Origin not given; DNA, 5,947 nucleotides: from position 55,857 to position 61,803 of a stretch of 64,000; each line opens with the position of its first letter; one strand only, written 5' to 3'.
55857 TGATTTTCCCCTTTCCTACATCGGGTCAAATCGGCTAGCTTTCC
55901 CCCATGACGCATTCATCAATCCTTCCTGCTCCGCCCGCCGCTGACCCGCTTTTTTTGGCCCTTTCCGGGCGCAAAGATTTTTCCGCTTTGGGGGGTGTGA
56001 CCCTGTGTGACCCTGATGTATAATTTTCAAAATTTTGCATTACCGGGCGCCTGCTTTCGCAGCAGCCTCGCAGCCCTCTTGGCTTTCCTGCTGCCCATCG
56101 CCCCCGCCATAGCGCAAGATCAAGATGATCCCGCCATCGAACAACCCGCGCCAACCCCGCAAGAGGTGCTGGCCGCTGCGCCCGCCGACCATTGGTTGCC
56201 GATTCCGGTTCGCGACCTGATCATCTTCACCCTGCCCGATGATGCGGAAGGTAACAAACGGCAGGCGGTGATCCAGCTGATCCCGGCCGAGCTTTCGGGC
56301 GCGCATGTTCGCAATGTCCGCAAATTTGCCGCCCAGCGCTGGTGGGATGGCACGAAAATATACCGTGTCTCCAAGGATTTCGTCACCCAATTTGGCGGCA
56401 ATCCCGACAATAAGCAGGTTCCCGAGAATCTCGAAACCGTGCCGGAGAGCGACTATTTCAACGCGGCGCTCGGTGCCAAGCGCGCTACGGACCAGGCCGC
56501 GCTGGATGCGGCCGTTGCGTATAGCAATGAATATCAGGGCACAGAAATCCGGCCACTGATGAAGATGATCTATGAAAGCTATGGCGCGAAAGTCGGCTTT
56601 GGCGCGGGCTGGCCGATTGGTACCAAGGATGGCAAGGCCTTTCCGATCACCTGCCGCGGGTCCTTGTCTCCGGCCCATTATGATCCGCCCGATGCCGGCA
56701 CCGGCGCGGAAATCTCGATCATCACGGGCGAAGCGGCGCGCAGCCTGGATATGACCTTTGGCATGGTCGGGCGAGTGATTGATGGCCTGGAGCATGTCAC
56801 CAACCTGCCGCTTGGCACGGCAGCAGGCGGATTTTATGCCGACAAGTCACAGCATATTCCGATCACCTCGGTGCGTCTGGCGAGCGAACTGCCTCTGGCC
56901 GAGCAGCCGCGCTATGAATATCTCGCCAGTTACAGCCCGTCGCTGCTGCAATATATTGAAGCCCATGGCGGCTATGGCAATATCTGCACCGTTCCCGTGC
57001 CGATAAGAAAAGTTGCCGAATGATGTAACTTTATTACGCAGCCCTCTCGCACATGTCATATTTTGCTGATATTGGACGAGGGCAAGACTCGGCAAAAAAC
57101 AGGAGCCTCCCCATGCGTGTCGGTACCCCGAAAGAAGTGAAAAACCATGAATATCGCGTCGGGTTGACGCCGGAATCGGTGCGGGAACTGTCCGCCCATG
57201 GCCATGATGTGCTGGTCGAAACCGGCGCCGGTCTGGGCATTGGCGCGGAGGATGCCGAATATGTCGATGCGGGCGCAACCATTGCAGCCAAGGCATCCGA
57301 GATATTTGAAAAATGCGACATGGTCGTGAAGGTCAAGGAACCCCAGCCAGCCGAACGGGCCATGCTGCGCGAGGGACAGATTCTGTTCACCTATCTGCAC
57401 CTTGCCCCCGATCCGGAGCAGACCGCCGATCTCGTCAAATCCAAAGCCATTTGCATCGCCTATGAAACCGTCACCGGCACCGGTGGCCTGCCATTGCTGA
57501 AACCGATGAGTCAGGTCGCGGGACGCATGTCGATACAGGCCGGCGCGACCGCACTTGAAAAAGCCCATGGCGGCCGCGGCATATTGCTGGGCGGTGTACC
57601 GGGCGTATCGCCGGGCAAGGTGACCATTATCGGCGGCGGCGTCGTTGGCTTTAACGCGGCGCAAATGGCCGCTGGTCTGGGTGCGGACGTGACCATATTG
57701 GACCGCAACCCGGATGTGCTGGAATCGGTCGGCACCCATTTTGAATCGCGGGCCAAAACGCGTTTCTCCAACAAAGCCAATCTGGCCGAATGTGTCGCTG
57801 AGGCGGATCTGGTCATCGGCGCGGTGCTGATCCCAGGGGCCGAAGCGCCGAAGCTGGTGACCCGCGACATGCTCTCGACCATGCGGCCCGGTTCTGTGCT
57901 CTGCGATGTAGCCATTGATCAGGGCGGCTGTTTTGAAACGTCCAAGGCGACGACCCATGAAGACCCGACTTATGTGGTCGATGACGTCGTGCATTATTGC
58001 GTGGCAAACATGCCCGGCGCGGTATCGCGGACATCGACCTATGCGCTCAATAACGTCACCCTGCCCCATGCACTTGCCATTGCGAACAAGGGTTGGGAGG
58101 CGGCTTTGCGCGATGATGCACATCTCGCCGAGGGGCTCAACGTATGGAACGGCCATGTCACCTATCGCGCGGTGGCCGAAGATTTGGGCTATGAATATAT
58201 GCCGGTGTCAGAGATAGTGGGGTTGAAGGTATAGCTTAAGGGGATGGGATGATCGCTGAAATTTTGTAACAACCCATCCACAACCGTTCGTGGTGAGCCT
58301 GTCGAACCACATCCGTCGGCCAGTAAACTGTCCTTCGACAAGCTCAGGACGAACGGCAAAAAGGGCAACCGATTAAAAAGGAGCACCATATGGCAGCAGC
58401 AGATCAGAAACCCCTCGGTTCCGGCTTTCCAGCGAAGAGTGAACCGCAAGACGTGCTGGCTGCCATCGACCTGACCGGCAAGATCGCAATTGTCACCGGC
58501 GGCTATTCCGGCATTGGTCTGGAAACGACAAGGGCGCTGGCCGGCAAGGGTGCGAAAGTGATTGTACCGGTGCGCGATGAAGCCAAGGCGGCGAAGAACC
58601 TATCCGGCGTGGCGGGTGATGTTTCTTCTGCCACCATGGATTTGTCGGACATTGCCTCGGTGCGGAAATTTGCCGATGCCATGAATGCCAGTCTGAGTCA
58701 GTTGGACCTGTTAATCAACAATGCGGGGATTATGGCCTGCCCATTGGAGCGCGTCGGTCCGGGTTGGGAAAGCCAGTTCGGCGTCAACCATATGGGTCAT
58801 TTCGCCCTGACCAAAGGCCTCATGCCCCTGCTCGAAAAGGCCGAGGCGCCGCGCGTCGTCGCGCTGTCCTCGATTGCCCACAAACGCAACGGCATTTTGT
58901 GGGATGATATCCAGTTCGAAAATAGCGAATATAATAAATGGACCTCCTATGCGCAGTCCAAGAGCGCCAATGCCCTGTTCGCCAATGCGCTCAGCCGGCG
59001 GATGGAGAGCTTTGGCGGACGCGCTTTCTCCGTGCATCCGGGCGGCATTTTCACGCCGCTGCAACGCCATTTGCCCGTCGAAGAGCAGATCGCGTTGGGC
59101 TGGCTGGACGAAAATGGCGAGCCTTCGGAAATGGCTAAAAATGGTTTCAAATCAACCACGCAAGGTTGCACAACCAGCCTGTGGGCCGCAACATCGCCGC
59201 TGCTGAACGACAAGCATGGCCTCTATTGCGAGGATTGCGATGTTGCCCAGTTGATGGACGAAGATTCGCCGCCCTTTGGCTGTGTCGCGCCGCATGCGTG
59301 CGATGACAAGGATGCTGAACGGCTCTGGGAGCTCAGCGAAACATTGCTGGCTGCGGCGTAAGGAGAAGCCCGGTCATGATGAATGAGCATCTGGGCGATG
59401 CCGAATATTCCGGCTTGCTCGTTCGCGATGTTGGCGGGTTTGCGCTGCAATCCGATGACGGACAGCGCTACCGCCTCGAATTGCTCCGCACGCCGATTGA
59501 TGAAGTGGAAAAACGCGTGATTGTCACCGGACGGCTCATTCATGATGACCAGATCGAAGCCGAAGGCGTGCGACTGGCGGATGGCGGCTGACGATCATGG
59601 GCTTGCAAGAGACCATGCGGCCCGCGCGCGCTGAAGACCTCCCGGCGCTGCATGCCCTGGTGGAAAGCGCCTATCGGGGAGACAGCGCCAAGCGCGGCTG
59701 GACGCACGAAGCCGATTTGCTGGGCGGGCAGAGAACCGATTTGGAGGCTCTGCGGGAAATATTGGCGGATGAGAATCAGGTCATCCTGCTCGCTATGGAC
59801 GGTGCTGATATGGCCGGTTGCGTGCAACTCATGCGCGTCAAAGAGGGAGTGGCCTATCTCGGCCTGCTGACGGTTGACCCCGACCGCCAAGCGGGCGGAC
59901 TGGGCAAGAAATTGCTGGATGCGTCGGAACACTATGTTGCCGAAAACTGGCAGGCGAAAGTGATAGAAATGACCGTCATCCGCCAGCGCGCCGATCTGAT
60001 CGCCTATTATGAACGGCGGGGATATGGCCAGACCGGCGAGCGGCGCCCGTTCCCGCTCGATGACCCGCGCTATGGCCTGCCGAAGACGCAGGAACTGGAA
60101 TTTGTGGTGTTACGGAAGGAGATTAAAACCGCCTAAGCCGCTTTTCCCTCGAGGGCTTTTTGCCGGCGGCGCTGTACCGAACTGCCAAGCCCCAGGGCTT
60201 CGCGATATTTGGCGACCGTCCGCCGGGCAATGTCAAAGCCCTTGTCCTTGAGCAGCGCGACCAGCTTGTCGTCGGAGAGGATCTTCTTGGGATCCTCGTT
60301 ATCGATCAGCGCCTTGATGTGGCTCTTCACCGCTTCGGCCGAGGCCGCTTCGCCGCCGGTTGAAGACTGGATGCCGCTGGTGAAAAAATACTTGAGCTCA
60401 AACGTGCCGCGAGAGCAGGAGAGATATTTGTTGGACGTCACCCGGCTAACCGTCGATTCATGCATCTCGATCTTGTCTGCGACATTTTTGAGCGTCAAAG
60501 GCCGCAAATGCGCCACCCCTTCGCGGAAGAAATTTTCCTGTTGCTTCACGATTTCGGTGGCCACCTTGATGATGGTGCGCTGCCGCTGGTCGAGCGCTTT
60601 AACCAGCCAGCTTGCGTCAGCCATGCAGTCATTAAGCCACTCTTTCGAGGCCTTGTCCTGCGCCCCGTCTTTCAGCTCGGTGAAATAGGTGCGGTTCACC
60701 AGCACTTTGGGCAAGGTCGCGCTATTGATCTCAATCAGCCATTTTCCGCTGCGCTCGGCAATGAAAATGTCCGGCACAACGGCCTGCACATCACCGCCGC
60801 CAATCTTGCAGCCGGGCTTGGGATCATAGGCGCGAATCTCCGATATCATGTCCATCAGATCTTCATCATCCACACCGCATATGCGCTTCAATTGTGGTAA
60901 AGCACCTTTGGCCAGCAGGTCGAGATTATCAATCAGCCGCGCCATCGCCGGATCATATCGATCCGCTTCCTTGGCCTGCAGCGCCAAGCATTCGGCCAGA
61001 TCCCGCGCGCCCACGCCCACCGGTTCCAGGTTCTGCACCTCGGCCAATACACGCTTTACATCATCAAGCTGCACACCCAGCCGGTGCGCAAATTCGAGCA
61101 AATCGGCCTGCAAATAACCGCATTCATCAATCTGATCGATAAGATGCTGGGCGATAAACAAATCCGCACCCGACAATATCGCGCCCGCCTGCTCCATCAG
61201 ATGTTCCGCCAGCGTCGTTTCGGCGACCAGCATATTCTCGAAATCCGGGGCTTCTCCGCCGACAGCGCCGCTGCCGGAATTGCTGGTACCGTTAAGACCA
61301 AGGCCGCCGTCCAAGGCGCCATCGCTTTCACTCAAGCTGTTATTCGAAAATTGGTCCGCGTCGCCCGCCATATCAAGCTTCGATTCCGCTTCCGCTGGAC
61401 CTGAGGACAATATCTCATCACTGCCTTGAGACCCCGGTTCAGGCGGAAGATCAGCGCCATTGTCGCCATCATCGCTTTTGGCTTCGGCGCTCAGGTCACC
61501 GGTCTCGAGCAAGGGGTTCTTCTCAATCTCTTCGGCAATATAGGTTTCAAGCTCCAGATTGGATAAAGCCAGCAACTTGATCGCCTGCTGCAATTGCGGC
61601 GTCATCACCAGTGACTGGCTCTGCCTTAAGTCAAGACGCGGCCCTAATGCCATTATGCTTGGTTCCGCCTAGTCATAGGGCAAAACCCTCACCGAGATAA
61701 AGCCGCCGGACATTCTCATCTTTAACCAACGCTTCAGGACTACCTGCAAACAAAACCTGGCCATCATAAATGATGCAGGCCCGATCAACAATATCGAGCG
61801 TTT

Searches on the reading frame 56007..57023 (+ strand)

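Call 68: search_protein_families(library=pfam, proteins=[window:56007-57023:+], max_evalue=0.0001)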
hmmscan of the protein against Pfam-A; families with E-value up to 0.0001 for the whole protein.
window:56007-57023:+ (338 aa): 1 family
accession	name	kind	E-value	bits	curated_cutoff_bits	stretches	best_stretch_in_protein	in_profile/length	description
PF00160.26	Pro_isomerase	-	2.9e-08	34.5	21.7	1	99-288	23-156/159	Cyclophilin type peptidyl-prolyl cis-trans isomerase/CLD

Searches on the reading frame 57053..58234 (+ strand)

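Call 68: search_protein_families(library=pfam, proteins=[window:57053-58234:+], max_evalue=0.0001)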
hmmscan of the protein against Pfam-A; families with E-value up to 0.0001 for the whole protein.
window:57053-58234:+ (393 aa): 8 families
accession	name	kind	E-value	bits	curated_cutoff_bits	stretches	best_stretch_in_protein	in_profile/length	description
PF01262.27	AlaDh_PNT_C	-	1.7e-88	296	23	1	160-371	1-213/214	Alanine dehydrogenase/PNT, C-terminal domain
PF05222.21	AlaDh_PNT_N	-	1.8e-48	164.7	30.4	1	24-156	1-136/136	Alanine dehydrogenase/PNT, N-terminal domain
PF07992.20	Pyr_redox_2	-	1.1e-08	35.3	26.1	1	183-241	142-196/291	Pyridine nucleotide-disulphide oxidoreductase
PF02826.25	2-Hacid_dh_C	-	4.9e-08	33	25.1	1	188-287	37-127/178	D-isomer specific 2-hydroxyacid dehydrogenase, NAD binding domain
PF00070.33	Pyr_redox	-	1.7e-07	32.1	22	1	189-241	1-53/82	Pyridine nucleotide-disulphide oxidoreductase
PF03446.21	NAD_binding_2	-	4.7e-06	27.2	21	0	189-286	1-92/161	NAD binding domain of 6-phosphogluconate dehydrogenase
PF02737.24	3HCDH_N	-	7.1e-06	26.5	22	1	189-242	1-54/180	3-hydroxyacyl-CoA dehydrogenase, NAD binding domain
PF01266.30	DAO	-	4.4e-05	23.6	27.9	1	189-222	1-34/353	FAD dependent oxidoreductase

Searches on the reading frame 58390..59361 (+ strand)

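Call 68: search_protein_families(library=pfam, proteins=[window:58390-59361:+], max_evalue=0.0001)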
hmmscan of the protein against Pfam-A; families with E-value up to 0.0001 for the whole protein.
window:58390-59361:+ (323 aa): 3 families
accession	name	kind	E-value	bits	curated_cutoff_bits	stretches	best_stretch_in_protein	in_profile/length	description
PF00106.31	adh_short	-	3.6e-29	102.1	26.6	1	31-228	1-190/195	short chain dehydrogenase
PF13561.12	adh_short_C2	-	7.6e-18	65.4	27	1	40-248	6-209/236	Enoyl-(Acyl carrier protein) reductase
PF08659.16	KR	-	9.7e-07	29.3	22.6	1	34-116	4-93/180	KR domain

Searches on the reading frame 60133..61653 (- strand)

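Call 68: search_protein_families(library=pfam, proteins=[window:60133-61653:-], max_evalue=0.0001)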
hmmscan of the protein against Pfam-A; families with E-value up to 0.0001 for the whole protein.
window:60133-61653:- (506 aa): 3 families
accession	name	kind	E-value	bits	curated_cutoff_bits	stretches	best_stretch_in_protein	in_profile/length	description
PF04552.19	Sigma54_DBD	-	4.1e-68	228.6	22.8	1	338-497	2-160/160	Sigma-54, DNA binding domain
PF04963.19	Sigma54_CBD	-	3.1e-54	184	22.9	1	138-323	2-185/185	Sigma-54 factor, core binding domain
PF00309.25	Sigma54_AID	-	1.3e-18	67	23.8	1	6-50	1-45/46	Sigma-54 factor, Activator interacting domain (AID)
